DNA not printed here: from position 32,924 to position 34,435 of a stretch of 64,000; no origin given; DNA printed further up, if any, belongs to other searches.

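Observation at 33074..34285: HD phosphohydrolase domain fused to thymidylate kinase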

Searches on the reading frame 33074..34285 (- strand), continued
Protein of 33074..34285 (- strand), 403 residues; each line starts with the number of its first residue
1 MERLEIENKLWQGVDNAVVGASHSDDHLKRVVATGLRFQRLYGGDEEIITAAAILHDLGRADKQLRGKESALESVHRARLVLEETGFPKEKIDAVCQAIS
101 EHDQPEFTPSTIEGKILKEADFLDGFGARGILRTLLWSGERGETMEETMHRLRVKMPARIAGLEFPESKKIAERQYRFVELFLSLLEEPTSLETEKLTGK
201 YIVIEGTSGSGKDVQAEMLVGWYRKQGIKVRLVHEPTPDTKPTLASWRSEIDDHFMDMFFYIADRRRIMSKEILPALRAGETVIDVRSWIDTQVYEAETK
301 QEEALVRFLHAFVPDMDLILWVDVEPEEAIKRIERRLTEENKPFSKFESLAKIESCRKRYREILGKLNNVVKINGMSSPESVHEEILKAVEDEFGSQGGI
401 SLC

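Call 18: find_encoding_contigs(protein=P0100, flank=8000, max_places=2)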
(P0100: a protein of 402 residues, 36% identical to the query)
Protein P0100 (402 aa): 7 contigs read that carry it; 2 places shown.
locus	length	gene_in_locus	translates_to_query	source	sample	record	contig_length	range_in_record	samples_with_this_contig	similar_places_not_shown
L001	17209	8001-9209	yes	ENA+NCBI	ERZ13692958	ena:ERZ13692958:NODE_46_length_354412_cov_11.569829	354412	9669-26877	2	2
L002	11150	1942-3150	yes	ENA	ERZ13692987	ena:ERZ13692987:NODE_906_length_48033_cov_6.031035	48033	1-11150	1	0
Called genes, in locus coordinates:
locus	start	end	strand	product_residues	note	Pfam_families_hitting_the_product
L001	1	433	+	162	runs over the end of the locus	PF05974:DUF892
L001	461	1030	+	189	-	PF01467:CTP_transf_like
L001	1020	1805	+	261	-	PF02540:NAD_synthase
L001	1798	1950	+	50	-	-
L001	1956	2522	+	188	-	PF01467:CTP_transf_like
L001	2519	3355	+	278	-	PF00383:dCMP_cyt_deam_1, PF14437:MafB19-deam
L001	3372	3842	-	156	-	-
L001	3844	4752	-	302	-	PF00303:Thymidylat_synt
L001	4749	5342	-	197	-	PF12917:YfbR-like, PF13023:HD_3, PF01966:HD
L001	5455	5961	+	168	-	PF00186:DHFR_1, PF01872:RibD_C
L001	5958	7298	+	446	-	PF27218:MJ0043_C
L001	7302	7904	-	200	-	PF12917:YfbR-like (weak), PF13023:HD_3, PF01966:HD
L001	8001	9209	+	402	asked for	PF01966:HD (faint), PF02223:Thymidylate_kin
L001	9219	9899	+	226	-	PF24392:Parb-CE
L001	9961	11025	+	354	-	-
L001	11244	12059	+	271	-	PF19420:DDAH_eukar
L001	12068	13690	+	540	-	PF00764:Arginosuc_synth, PF06508:QueC (faint), PF20979:Arginosuc_syn_C, PF02142:MGS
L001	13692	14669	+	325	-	PF01979:Amidohydro_1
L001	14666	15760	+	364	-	PF01180:DHO_dh, PF01207:Dus (faint)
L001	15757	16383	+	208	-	PF00156:Pribosyltran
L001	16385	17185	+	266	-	PF00215:OMPdecase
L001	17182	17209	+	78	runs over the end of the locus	-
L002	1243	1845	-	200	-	PF12917:YfbR-like (weak), PF13023:HD_3, PF01966:HD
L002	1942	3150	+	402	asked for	PF01966:HD (faint), PF02223:Thymidylate_kin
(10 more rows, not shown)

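Call 21: find_encoding_contigs(protein=P0091, flank=8000, max_places=1)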
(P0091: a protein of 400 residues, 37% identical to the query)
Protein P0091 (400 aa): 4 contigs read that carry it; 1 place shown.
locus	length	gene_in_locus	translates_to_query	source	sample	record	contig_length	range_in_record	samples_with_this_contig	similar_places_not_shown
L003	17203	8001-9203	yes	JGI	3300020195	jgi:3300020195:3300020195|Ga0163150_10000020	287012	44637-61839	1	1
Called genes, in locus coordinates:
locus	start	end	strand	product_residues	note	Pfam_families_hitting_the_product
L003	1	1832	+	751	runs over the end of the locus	PF01751:Toprim, PF01131:Topoisom_bac, PF01396:Zn_ribbon_Top1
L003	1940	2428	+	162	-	PF05974:DUF892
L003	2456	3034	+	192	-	PF01467:CTP_transf_like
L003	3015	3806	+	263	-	PF02540:NAD_synthase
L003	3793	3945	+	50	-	-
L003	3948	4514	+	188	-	PF01467:CTP_transf_like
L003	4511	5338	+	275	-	PF00383:dCMP_cyt_deam_1, PF14437:MafB19-deam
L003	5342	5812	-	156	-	-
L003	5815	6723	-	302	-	PF00303:Thymidylat_synt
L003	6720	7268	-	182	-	PF12917:YfbR-like, PF13023:HD_3, PF01966:HD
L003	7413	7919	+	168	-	PF00186:DHFR_1, PF01872:RibD_C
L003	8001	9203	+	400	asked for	PF01966:HD (weak), PF02223:Thymidylate_kin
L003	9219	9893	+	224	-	PF24392:Parb-CE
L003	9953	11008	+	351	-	-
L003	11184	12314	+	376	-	PF00988:CPSase_sm_chain, PF00117:GATase, PF07722:Peptidase_C26 (faint)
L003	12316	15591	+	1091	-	PF25596:CPSase_L_D1, PF02222:ATP-grasp (faint), PF02786:CPSase_L_D2, PF07478:Dala_Dala_lig_C (faint), PF02787:CPSase_L_D3, PF25596:CPSase_L_D1, PF02786:CPSase_L_D2, PF02142:MGS, +1 more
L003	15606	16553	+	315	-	PF02729:OTCace_N, PF00185:OTCace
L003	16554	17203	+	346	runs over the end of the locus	PF01979:Amidohydro_1, PF12890:DHOase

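Call 22: find_encoding_contigs(protein=P0071, flank=8000, max_places=1)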
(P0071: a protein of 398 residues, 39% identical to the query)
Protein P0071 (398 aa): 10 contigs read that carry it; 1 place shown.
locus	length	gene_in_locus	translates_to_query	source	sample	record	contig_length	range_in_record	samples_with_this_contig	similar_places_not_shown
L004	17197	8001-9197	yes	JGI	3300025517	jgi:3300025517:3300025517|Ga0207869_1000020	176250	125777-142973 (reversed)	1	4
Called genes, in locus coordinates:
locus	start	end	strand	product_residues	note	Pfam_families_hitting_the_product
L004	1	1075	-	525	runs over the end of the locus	PF07969:Amidohydro_3, PF01979:Amidohydro_1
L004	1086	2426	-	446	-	PF00202:Aminotran_3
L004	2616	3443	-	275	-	-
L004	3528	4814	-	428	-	PF00202:Aminotran_3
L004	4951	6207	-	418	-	PF17957:Big_7 (weak), PF08239:SH3_3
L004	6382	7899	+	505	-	PF01966:HD, PF24392:Parb-CE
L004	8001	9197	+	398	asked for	PF01966:HD, PF20720:nSTAND3 (faint), PF01712:dNK (faint), PF02223:Thymidylate_kin, PF13521:AAA_28 (weak), PF13671:AAA_33 (weak)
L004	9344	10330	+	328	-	PF00892:EamA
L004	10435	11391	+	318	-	PF00291:PALP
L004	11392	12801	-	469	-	PF03990:DUF348, PF07501:G5, PF06725:3D (faint)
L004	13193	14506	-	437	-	PF02826:2-Hacid_dh_C (faint), PF02737:3HCDH_N (faint), PF03446:NAD_binding_2, PF03721:UDPG_MGDP_dh_N, PF00984:UDPG_MGDP_dh, PF03720:UDPG_MGDP_dh_C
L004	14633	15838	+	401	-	PF04188:Mannosyl_trans2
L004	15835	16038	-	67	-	PF28087:HVO_2523 (weak)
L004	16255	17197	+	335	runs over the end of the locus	-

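Call 23: find_encoding_contigs(protein=P0025, flank=8000, max_places=1)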
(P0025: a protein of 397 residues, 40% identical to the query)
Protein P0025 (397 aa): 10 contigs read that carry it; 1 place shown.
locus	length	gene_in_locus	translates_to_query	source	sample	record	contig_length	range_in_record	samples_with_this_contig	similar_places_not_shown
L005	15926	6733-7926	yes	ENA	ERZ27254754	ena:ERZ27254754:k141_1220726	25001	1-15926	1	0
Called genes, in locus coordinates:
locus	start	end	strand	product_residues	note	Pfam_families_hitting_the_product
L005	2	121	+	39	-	?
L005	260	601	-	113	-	PF03795:YCII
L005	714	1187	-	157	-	PF04308:RNaseH_like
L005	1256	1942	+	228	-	-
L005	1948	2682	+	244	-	-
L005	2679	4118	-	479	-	PF01139:RtcB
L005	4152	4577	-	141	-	PF01951:Archease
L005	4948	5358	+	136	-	PF00072:Response_reg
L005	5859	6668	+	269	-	PF00702:Hydrolase (faint), PF05116:S6PP (faint), PF08282:Hydrolase_3, PF12710:HAD (faint)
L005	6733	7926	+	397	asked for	PF01966:HD, PF02223:Thymidylate_kin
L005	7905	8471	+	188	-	PF00265:TK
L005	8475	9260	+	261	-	-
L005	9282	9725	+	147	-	PF00293:NUDIX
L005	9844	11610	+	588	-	PF00664:ABC_membrane, PF00005:ABC_tran, PF02463:SMC_N (faint)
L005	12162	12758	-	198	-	-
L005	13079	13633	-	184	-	PF01327:Pep_deformylase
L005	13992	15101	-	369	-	PF00932:LTD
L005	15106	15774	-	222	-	PF00932:LTD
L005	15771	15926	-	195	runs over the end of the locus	-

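Call 25: predict_structure(alignment_id=A1)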
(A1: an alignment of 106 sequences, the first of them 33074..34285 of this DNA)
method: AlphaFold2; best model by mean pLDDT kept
length: 403 residues; sequences in the alignment: 106
mean_pLDDT: 95.5   pTM: 0.87
mean pLDDT of the five models: 95.5, 95.2, 95.0, 94.5, 94.5
residues with pLDDT >= 90: 375; 70-90: 21; 50-70: 6; < 50: 1
segments of 3 or more residues with pLDDT < 50: none
pLDDT, mean of each block of 10 residues (from residue 1): 92 88 92 98 98 97 93 97 97 98 95 98 96 96 97 97 98 98 95 88 98 98 98 96 94 96 98 98 98 97 97 97 98 97 95 98 98 98 98 78 50
secondary structure, 60 per line:
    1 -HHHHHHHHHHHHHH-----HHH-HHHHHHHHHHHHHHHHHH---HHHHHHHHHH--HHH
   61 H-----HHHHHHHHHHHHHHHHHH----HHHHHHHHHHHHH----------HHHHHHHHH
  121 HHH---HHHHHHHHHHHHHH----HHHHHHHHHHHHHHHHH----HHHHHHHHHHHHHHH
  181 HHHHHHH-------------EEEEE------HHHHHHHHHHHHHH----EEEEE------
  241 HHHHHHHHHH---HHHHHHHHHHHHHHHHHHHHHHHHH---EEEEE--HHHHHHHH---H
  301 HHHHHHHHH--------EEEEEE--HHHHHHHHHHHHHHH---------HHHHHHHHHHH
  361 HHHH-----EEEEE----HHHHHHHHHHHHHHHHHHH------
elements in order: H2-15 H25-42 H46-55 H58-61 H67-84 H89-101 H112-123 H127-140 H145-161 H166-187 E201-205 H212-225 E230-234 H241-250 H254-278 E282-286 H289-296 H300-309 E318-323 H326-340 H350-364 E370-374 H379-397

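Call 28: fold_search(model_id=the predicted structure, library=pdb)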
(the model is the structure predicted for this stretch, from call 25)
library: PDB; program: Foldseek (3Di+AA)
matches with E <= 10: 1159; with E <= 0.001: 256
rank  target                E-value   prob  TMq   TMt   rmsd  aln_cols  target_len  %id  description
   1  3lv8                  6.2e-08  1.00  0.43  0.83   2.4       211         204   24  1.8 Angstrom resolution crystal structure of a thymidylate kinase (tmk) from Vibrio cholerae O1 biovar eltor str. N16961 (released 2010-03-02)
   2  2wwf_C                7.7e-08  1.00  0.41  0.76   3.6       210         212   18  Plasmodium falciparum thymidylate kinase in complex with TMP and ADP (released 2010-04-21)
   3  2pbr_A                8.4e-08  1.00  0.42  0.84   2.4       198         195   26  Crystal structure of thymidylate kinase (aq_969) from Aquifex Aeolicus VF5 (released 2007-10-02)
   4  4nzy_B                9.6e-08  1.00  0.41  0.79   4.9       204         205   20  Crystal structure (type-2) of dTMP kinase (st1543) from Sulfolobus Tokodaii Strain7 (released 2014-12-24)
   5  4nzy_A                1.0e-07  1.00  0.43  0.79   4.7       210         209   21  Crystal structure (type-2) of dTMP kinase (st1543) from Sulfolobus Tokodaii Strain7 (released 2014-12-24)
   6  4s2e_A                1.1e-07  1.00  0.41  0.84   2.5       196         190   26  Phosphate ion bound Crystal structure of thymidylate kinase (aq_969) from Aquifex Aeolicus VF5 (released 2016-01-20)
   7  3n2i_B                1.1e-07  1.00  0.45  0.83   2.6       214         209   24  2.25 Angstrom resolution crystal structure of a thymidylate kinase (tmk) from Vibrio cholerae O1 biovar eltor str. N16 (released 2010-06-02)
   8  5xb5_A                1.1e-07  1.00  0.42  0.85   2.4       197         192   26  Crystal structure of R90A mutant of thymidylate kinase (aq_969) from Aquifex Aeolicus VF5 (released 2017-06-28)
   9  5xb5_B                1.2e-07  1.00  0.42  0.85   2.4       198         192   26  Crystal structure of R90A mutant of thymidylate kinase (aq_969) from Aquifex Aeolicus VF5 (released 2017-06-28)
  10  2wwf_A                1.2e-07  1.00  0.42  0.77   3.9       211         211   18  Plasmodium falciparum thymidylate kinase in complex with TMP and ADP (released 2010-04-21)
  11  4s35_B                1.3e-07  1.00  0.43  0.86   2.2       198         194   27  AMPPCP and TMP bound Crystal structure of thymidylate kinase (aq_969) from Aquifex Aeolicus VF5 (released 2016-01-27)
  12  2wwf_B                1.3e-07  1.00  0.43  0.81   3.1       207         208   19  Plasmodium falciparum thymidylate kinase in complex with TMP and ADP (released 2010-04-21)
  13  5xai_B                1.4e-07  1.00  0.42  0.85   2.5       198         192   26  dTMP bound Crystal structure of thymidylate kinase (aq_969) from Aquifex Aeolicus VF5 (released 2017-06-28)
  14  2wwg_B                1.4e-07  1.00  0.42  0.78   3.5       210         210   18  Plasmodium falciparum thymidylate kinase in complex with dGMP and ADP (released 2010-04-21)
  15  3n2i_A                1.5e-07  1.00  0.44  0.83   2.3       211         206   24  2.25 Angstrom resolution crystal structure of a thymidylate kinase (tmk) from Vibrio cholerae O1 biovar eltor str. N16 (released 2010-06-02)
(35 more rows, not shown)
